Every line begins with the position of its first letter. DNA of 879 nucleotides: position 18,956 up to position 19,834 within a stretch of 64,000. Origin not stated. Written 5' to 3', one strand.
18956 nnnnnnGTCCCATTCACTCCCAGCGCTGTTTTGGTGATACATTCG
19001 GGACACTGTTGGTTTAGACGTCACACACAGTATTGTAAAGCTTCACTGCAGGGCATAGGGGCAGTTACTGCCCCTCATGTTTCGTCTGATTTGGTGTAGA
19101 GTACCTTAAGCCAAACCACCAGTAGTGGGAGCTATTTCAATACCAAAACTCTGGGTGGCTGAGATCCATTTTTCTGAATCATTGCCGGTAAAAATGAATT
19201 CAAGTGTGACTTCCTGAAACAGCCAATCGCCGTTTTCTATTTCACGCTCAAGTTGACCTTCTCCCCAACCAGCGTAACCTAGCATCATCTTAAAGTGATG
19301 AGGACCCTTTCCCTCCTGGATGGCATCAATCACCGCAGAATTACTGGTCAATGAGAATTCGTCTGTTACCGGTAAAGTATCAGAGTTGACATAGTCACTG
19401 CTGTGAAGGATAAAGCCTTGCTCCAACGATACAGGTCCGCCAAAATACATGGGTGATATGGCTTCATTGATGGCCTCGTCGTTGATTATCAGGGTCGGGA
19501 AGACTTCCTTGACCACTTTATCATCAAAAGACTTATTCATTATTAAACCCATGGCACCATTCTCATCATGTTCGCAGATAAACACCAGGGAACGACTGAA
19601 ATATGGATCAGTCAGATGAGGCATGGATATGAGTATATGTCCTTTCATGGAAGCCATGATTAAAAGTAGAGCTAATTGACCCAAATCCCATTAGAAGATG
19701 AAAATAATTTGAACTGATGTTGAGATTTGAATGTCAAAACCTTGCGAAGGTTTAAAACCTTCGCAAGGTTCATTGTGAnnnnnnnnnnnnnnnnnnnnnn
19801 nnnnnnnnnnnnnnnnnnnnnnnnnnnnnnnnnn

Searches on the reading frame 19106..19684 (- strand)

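Call 90: search_protein_families(library=pfam, proteins=[window:19106-19684:-], max_evalue=0.00001)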
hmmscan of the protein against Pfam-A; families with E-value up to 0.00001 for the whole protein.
window:19106-19684:- (192 aa): 1 family
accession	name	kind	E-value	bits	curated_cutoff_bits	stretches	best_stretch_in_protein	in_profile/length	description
PF02622.21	DUF179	-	1.4e-43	149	27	1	22-181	1-157/157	AlgH-like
